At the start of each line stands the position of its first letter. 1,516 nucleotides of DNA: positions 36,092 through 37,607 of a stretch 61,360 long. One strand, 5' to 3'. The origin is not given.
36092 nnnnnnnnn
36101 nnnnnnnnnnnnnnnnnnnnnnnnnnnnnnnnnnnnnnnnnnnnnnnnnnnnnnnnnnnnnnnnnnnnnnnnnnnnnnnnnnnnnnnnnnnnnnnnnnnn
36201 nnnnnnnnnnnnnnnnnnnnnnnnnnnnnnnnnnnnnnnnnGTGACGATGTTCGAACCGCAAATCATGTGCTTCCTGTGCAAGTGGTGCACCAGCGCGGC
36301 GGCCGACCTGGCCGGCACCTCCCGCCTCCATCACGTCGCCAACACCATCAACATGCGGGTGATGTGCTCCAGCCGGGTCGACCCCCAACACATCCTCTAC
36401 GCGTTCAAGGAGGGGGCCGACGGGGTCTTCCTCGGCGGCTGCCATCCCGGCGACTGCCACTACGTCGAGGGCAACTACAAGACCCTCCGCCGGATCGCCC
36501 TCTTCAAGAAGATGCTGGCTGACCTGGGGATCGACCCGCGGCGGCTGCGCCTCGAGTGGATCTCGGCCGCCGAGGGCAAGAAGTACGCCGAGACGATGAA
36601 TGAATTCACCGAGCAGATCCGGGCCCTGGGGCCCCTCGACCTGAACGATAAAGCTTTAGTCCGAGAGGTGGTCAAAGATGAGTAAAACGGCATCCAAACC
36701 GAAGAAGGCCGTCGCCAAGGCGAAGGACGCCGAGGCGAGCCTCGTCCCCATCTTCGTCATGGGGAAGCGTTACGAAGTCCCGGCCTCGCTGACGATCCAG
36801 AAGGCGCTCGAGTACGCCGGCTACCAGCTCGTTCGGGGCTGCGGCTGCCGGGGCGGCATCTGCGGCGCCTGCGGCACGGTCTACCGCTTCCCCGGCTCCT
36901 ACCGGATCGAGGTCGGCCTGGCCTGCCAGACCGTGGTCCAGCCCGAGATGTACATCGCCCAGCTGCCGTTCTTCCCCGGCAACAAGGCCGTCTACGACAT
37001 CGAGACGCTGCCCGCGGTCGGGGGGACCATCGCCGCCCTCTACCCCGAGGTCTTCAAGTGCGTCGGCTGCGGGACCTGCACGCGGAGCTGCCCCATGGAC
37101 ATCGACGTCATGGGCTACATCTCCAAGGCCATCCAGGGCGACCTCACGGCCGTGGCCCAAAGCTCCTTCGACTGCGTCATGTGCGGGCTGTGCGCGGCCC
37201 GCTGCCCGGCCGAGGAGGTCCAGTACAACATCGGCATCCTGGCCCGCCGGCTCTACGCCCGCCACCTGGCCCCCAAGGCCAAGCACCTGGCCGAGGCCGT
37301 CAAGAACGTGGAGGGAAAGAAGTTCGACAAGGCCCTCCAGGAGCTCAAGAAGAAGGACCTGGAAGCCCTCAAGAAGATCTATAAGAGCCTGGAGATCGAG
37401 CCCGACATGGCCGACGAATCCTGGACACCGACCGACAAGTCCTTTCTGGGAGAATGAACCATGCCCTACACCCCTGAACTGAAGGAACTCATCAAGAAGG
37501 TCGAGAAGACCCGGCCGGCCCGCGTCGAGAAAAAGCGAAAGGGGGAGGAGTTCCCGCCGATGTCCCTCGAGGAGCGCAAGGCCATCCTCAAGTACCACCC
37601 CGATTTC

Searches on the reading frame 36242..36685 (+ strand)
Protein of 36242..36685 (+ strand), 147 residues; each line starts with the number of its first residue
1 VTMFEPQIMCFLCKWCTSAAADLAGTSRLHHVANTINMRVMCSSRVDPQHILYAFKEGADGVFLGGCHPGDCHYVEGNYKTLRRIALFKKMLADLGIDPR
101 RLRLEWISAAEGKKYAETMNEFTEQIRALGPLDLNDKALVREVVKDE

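Call 4: search_protein_families(library=pfam, proteins=[window:36242-36685:+], max_evalue=0.01)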
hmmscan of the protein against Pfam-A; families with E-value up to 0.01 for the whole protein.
window:36242-36685:+ (147 aa): 1 family
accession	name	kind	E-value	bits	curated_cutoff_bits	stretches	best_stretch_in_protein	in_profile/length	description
PF02662.21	FlpD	-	1.2e-50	171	22.3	1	8-130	1-123/123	Methyl-viologen-reducing hydrogenase, delta subunit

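Call 5: search_protein_families(library=ncbifam, proteins=[window:36242-36685:+], max_evalue=0.01)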
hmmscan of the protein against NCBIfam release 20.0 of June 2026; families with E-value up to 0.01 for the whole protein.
window:36242-36685:+ (147 aa): 3 families
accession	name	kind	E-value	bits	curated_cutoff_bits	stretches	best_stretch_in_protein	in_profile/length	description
NF040770.1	hetero_SS_HdrA2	exception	9.7e-48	162.8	1100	1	5-132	647-774/777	CoB-CoM heterodisulfide reductase HdrA2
NF045873.1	F420_non_VhuD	exception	9e-34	116.4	215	1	5-134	1-130/132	F420-non-reducing hydrogenase iron-sulfur subunit VhuD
NF041891.1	hdrA_Methbact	equivalog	3.7e-14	51.9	1300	1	5-128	643-760/762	ferredoxin:CoB-CoM heterodisulfide reductase subunit HdrA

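Call 69: search_solved_structures(query=window:36242-36685:+, max_evalue=0.00001)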
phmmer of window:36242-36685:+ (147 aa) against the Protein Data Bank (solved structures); distinct sequences matched with E-value up to 0.00001: 6.
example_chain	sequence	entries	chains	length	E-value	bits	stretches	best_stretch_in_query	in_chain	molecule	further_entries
5odc_D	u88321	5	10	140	3e-46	160.5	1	1-136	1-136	Methyl-viologen reducing hydrogenase subunit D | Methyl-viologen reducing hydrogenase, subunit D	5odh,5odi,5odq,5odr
8rvu_F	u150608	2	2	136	1.5e-45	158.1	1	3-133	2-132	Methyl viologen-reducing hydrogenase, subunit D-related protein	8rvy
8rvv_F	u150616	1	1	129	7.9e-45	155.8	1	4-132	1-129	Methyl viologen-reducing hydrogenase, subunit D-related protein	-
9sw2_D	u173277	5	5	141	3.6e-42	147.2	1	7-135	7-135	F420-non-reducing hydrogenase iron-sulfur subunit D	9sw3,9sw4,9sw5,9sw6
7bkb_F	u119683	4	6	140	3.4e-41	144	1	4-134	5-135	F420-non-reducing hydrogenase subunit D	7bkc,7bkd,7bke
9sfi_K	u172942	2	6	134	5.1e-28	101.3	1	3-132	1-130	F420-non-reducing hydrogenase subunit delta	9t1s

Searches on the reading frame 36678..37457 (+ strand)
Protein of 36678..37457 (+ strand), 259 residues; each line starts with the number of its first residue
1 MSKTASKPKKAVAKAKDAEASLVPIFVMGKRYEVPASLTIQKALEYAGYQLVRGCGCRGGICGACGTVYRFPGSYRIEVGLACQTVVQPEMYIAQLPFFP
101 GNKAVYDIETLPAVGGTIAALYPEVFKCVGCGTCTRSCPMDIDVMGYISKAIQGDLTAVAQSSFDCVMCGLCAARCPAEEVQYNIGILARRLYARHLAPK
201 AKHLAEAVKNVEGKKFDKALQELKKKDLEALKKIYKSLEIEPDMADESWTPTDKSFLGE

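Call 4: search_protein_families(library=pfam, proteins=[window:36678-37457:+], max_evalue=0.01)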
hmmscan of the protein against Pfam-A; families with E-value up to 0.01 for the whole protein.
window:36678-37457:+ (259 aa): 13 families
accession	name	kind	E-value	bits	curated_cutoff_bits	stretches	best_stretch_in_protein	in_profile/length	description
PF13187.11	Fer4_9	-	9.3e-09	35.6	27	1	127-178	1-49/52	4Fe-4S dicluster domain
PF13237.11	Fer4_10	-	2.2e-08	34.3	25.5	1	126-177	7-53/53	4Fe-4S dicluster domain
PF12838.12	Fer4_7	-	4.5e-08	33.9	27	1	127-178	1-50/52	4Fe-4S dicluster domain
PF13534.11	Fer4_17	-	4.1e-07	30.9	22.2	1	123-143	41-61/61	4Fe-4S dicluster domain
PF13183.11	Fer4_8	-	1.1e-06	29.5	27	1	125-178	2-66/68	4Fe-4S dicluster domain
PF14697.11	Fer4_21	-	0.00013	22.5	35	1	127-179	7-54/59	4Fe-4S dicluster domain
PF00037.32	Fer4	-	0.00013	22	21.1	1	127-141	7-21/24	4Fe-4S binding domain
PF14691.11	Fer4_20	-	0.00048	20.4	25.8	1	124-180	20-79/113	Dihydroprymidine dehydrogenase domain II, 4Fe-4S cluster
PF12797.12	Fer4_2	-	0.00098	19.4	24.5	1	127-139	9-21/22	4Fe-4S binding domain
PF12837.12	Fer4_6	-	0.0052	17.1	25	1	127-141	8-22/24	4Fe-4S binding domain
PF12800.12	Fer4_4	-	0.0054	17.4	24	1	127-141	3-17/17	4Fe-4S binding domain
PF00111.32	Fer2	-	0.0077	16.6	21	1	29-87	5-76/77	2Fe-2S iron-sulfur cluster binding domain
PF13484.11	Fer4_16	-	0.0094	17.2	30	0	166-202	2-39/66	4Fe-4S double cluster binding domain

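Call 5: search_protein_families(library=ncbifam, proteins=[window:36678-37457:+], max_evalue=0.01)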
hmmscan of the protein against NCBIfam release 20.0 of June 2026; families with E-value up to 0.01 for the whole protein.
window:36678-37457:+ (259 aa): 48 families (the best 25 are shown)
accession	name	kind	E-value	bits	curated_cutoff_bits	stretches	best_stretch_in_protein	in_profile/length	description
NF042909.1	FMH_DH_FwdF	exception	4.3e-09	35.9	375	1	127-185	16-76/336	tungsten-dependent formylmethanofuran dehydrogenase subunit FwdF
TIGR00314.1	cdhA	equivalog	1.2e-08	33.2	781.3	1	123-179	396-452/784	CO dehydrogenase/acetyl-CoA synthase complex subunit alpha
NF004898.0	PRK06259.1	equivalog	1.6e-08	33.6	385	1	119-146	179-206/488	fumarate reductase (CoM/CoB) subunit TfrB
NF040864.1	HgcB_ferredoxin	equivalog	1.7e-07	30.9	99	1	119-187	7-67/93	mercury methylation ferredoxin HgcB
TIGR01945.1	rnfC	subfamily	2e-07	29.9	245.95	1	127-179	364-417/435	RnfABCDGE type electron transport complex subunit C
NF006221.0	PRK08348.1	subfamily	7.6e-07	28.9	124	1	122-212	40-122/136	NADH-plastoquinone oxidoreductase subunit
TIGR01971.1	NuoI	subfamily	1.5e-06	27.8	113.05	1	126-182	42-99/121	NADH-quinone oxidoreductase, chain I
TIGR00384.1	dhsB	subfamily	1.5e-06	27.8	88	0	124-150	194-220/222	succinate dehydrogenase and fumarate reductase iron-sulfur protein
TIGR03048.1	PS_I_psaC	equivalog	9e-06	25.8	130.65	1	127-181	9-62/80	photosystem I iron-sulfur center protein PsaC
TIGR00403.1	ndhI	equivalog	1.3e-05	24.9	302.35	1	124-179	60-117/183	NAD(P)H-quinone oxidoreductase subunit I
NF040763.1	FeFe_hydrog_A6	exception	1.3e-05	23.8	765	1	121-182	140-206/571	NADH-dependent [FeFe] hydrogenase, group A6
NF004540.0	PRK05888.2-1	equivalog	3e-05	23.6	215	1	111-182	31-104/139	NADH-quinone oxidoreductase subunit NuoI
NF007205.0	PRK09626.1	equivalog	4.2e-05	23.5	93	1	125-211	16-98/105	2-oxoglutarate-acceptor oxidoreductase subunit OorD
NF045874.1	Vhu_polyferre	exception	4.4e-05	22.4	600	1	127-185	158-217/381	F420-non-reducing hydrogenase associated-polyferredoxin VhuB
NF041890.1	hdrC_Methbact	equivalog_domain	4.5e-05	23.1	270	0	151-186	15-52/192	ferredoxin:CoB-CoM heterodisulfide reductase subunit HdrC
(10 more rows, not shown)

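Call 42: find_homologous_proteins(query=window:36678-37457:+)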
Query window:36678-37457:+ (259 aa): 7613 proteins with E <= 0.001 among 8000 candidates; the best 120 are listed.
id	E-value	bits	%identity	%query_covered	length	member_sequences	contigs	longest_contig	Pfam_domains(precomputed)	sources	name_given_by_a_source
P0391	4.3e-169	578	98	100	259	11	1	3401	PF12838.13,PF13534.12,PF13237.12,PF13183.12,PF13187.12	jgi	jgi:Fe-S oxidoreductase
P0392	4.5e-168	575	98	100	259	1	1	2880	PF12838.13,PF13534.12,PF13237.12,PF13183.12,PF13187.12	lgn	-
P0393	1.5e-167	573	98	100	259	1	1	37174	PF12838.13,PF13534.12,PF13237.12,PF13183.12,PF13187.12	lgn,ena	-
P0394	5.7e-159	545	93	100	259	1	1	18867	PF12838.13,PF13534.12,PF13237.12,PF13183.12,PF13187.12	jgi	jgi:heterodisulfide reductase subunit C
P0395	2.3e-158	543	91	100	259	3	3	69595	PF12838.13,PF13534.12,PF13237.12,PF13183.12,PF13187.12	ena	-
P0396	4.0e-158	543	91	96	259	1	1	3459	PF12838.13,PF13534.12,PF13237.12,PF13183.12,PF13187.12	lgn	-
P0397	1.7e-157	541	90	100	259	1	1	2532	PF12838.13,PF13534.12,PF13237.12,PF13183.12,PF13187.12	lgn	-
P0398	3.7e-157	539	91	100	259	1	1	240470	PF12838.13,PF13534.12,PF13237.12,PF13183.12,PF13187.12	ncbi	-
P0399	4.3e-157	539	90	100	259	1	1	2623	PF12838.13,PF13534.12,PF13237.12,PF13183.12,PF13187.12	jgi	jgi:formate hydrogenlyase subunit 6/NADH:ubiquinone oxidoreductase subunit I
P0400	9.1e-157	538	92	100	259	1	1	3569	PF12838.13,PF13534.12,PF13237.12,PF13183.12,PF13187.12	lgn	-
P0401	2.9e-153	527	89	100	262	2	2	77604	PF12838.13,PF13534.12,PF13237.12,PF13183.12,PF13187.12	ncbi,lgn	-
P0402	9.0e-153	525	90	93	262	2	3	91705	PF12838.13,PF13534.12,PF13237.12,PF13183.12,PF13187.12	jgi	jgi:heterodisulfide reductase subunit C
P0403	5.0e-149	513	86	100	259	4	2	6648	PF12838.13,PF13534.12,PF13237.12,PF13183.12,PF13187.12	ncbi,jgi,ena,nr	ncbi:MAG: hypothetical protein H6P95_312 [Candidatus Aminicenantes bacterium]|nr:hypothetical protei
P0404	5.2e-149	513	87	92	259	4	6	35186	PF12838.13,PF13534.12,PF13237.12,PF13183.12,PF13187.12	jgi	jgi:heterodisulfide reductase subunit C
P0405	1.1e-148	512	85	100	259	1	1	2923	PF12838.13,PF13534.12,PF13237.12,PF13183.12,PF13187.12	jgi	-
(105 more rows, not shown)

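Call 45: search_solved_structures(query=A2, max_evalue=1, show_alignments=2)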
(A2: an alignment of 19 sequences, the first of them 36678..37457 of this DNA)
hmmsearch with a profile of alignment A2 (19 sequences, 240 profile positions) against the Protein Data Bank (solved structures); distinct sequences matched with E-value up to 1: 207 (the best 60 are shown).
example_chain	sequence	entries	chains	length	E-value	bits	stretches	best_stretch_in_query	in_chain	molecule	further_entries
9sfi_T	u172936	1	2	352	6.6e-14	54.8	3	116-174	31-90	4Fe-4S ferredoxin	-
7bkb_K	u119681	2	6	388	1.1e-08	37.6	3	116-168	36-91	Formylmethanofuran dehydrogenase, subunit F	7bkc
8ahx_C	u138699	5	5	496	2.5e-08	36.5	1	116-202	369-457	Ion-translocating oxidoreductase complex subunit C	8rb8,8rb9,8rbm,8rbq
3cf4_A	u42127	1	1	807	4.7e-08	35.6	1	112-183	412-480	Acetyl-CoA decarboxylase/synthase alpha subunit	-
9c0q_A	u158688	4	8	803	2.3e-07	33.3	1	113-171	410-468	Acetyl-CoA decarbonylase/synthase complex subunit alpha 2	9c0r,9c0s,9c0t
6hum_I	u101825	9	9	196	3.8e-07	32.6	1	94-170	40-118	NAD(P)H-quinone oxidoreductase subunit I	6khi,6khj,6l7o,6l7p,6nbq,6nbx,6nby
9grx_I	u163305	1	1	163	4.9e-07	32.3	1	94-170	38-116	NAD(P)H-quinone oxidoreductase subunit I, chloroplastic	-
7wfg_I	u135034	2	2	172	5.6e-07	32.1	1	94-169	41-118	NAD(P)H-quinone oxidoreductase subunit I, chloroplastic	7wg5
31ox_C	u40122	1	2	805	2e-06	30.3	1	114-174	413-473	Acetyl-CoA decarbonylase/synthase complex subunit alpha 2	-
7eu3_I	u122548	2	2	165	2.2e-06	30.1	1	111-169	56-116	NAD(P)H-quinone oxidoreductase subunit I, chloroplastic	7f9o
9eri_C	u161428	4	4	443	3.5e-06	29.5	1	116-175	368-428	Na(+)-translocating ferredoxin:NAD(+) oxidoreductase complex subunit C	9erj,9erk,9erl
5t5i_F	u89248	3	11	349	3.6e-06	29.4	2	110-170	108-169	Tungsten formylmethanofuran dehydrogenase subunit fwdF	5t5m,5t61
9ygv_C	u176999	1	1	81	6e-06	28.7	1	116-177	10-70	Photosystem I iron-sulfur center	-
7zc6_C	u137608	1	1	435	6.7e-06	28.6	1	113-168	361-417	RnfC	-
9m4f_C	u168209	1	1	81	7.3e-06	28.4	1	116-174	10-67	PsaC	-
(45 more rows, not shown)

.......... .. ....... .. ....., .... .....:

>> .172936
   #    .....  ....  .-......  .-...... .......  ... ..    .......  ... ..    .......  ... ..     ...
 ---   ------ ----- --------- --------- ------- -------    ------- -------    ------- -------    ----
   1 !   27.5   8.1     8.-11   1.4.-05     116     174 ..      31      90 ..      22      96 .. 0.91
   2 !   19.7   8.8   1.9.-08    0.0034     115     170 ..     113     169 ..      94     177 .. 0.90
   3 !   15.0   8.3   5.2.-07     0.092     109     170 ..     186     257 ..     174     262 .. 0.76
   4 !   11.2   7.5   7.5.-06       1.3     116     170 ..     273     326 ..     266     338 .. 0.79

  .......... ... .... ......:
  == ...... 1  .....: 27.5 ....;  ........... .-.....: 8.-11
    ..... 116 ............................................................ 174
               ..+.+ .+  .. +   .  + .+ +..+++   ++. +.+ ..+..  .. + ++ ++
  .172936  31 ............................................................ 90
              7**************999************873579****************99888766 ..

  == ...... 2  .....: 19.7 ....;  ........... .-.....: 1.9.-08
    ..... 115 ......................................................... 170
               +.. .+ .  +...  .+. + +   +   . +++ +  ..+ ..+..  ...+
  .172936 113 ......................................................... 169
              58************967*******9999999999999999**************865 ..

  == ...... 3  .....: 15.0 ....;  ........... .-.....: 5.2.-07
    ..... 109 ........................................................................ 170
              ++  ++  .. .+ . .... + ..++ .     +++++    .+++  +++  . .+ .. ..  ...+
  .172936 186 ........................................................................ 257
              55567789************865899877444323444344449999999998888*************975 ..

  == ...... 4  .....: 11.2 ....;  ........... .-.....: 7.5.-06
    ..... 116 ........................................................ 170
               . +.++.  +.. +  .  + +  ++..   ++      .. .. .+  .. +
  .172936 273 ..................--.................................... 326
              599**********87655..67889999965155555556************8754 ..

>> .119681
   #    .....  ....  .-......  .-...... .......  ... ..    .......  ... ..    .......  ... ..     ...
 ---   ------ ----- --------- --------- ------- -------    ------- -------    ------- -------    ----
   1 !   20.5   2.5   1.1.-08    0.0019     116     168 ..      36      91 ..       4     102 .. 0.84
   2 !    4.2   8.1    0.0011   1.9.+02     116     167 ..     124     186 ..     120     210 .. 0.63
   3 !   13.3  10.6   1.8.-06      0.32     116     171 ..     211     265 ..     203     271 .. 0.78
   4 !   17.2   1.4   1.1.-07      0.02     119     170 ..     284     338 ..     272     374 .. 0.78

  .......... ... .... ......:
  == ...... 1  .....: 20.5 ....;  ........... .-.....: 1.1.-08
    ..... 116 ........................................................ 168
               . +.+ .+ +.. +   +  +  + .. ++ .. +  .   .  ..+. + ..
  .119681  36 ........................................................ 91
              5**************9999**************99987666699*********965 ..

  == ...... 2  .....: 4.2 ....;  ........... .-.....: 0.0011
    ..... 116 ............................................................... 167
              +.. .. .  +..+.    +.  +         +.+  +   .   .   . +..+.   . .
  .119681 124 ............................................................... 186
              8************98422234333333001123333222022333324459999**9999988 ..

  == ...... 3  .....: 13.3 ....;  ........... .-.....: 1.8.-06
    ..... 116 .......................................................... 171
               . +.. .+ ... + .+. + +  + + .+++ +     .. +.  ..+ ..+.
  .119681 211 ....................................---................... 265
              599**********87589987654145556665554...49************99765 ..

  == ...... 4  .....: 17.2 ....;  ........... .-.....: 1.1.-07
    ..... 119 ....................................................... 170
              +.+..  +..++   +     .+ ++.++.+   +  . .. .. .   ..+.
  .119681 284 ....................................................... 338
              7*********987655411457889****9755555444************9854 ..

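Call 64: predict_structure(alignment_id=A4)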
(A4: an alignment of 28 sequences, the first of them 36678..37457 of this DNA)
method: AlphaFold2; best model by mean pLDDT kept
length: 259 residues; sequences in the alignment: 28
mean_pLDDT: 54.3   pTM: 0.34
mean pLDDT of the five models: 54.3, 50.9, 48.0, 47.3, 47.0
residues with pLDDT >= 90: 0; 70-90: 49; 50-70: 90; < 50: 120
segments of 3 or more residues with pLDDT < 50: 1-19, 56-67, 74-82, 94-105, 123-152, 164-179, 239-251, 253-259
pLDDT, mean of each block of 10 residues (from residue 1): 36 41 70 75 71 47 46 46 55 39 48 62 40 36 45 59 40 42 61 67 67 79 83 69 42 44
secondary structure, 60 per line:
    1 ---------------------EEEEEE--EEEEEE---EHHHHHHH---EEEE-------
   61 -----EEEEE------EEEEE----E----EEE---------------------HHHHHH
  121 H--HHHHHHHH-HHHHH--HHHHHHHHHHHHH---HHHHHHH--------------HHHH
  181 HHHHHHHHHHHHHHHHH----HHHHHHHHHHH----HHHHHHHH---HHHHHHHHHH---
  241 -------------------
elements in order: E22-27 E30-35 H40-46 E50-53 E66-70 E77-81 E91-93 H115-121 H124-131 H133-137 H140-152 H156-162 H177-197 H202-212 H217-224 H228-237

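Call 65: search_protein_families(library=pfam, alignment_id=A2, max_evalue=0.05)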
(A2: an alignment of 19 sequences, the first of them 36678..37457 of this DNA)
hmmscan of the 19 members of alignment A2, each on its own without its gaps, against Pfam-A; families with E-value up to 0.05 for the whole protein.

A. member 1, window:36678-37457:+ (259 aa): 17 families
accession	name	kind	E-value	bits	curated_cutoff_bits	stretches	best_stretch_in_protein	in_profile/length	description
PF13187.11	Fer4_9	-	9.3e-09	35.6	27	1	127-178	1-49/52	4Fe-4S dicluster domain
PF13237.11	Fer4_10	-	2.2e-08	34.3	25.5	2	126-177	7-53/53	4Fe-4S dicluster domain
PF12838.12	Fer4_7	-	4.5e-08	33.9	27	1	127-178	1-50/52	4Fe-4S dicluster domain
PF13534.11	Fer4_17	-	4.1e-07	30.9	22.2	2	123-143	41-61/61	4Fe-4S dicluster domain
PF13183.11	Fer4_8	-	1.1e-06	29.5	27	3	125-178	2-66/68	4Fe-4S dicluster domain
PF14697.11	Fer4_21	-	0.00013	22.5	35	1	127-179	7-54/59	4Fe-4S dicluster domain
PF00037.32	Fer4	-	0.00013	22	21.1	2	127-141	7-21/24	4Fe-4S binding domain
PF14691.11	Fer4_20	-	0.00048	20.4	25.8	1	124-180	20-79/113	Dihydroprymidine dehydrogenase domain II, 4Fe-4S cluster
PF12797.12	Fer4_2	-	0.00098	19.4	24.5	1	127-139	9-21/22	4Fe-4S binding domain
PF12837.12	Fer4_6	-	0.0052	17.1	25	1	127-141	8-22/24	4Fe-4S binding domain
PF12800.12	Fer4_4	-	0.0054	17.4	24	1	127-141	3-17/17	4Fe-4S binding domain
PF00111.32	Fer2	-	0.0077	16.6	21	1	29-87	5-76/77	2Fe-2S iron-sulfur cluster binding domain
PF13484.11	Fer4_16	-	0.0094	17.2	30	1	166-202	2-39/66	4Fe-4S double cluster binding domain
PF12798.12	Fer4_3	-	0.018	16.3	27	1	128-142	1-15/15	4Fe-4S binding domain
PF25160.1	LdpA_Fe-S-bd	-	0.034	14.4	27.6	1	127-141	27-41/49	LdpA Fe-S cluster-binding domain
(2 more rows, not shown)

B. families by the number of members that match (of 19 scanned): 30 families (the first 25 are shown)
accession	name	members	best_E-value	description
PF13187.11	Fer4_9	19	1.2e-12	4Fe-4S dicluster domain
PF13237.11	Fer4_10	19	7e-10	4Fe-4S dicluster domain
PF13183.11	Fer4_8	19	1.6e-09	4Fe-4S dicluster domain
PF13534.11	Fer4_17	19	1.1e-08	4Fe-4S dicluster domain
PF12838.12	Fer4_7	19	1.4e-08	4Fe-4S dicluster domain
PF00111.32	Fer2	19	2.6e-06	2Fe-2S iron-sulfur cluster binding domain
PF12797.12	Fer4_2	19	0.00029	4Fe-4S binding domain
PF14697.11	Fer4_21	18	2.9e-07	4Fe-4S dicluster domain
PF12800.12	Fer4_4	18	0.00016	4Fe-4S binding domain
PF00037.32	Fer4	17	1.4e-06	4Fe-4S binding domain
PF14691.11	Fer4_20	16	5.6e-07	Dihydroprymidine dehydrogenase domain II, 4Fe-4S cluster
PF13510.11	Fer2_4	15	7.8e-07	2Fe-2S iron-sulfur cluster binding domain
PF13484.11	Fer4_16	14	4.6e-06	4Fe-4S double cluster binding domain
PF13746.11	Fer4_18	11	9.2e-05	4Fe-4S dicluster domain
PF12837.12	Fer4_6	11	0.00083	4Fe-4S binding domain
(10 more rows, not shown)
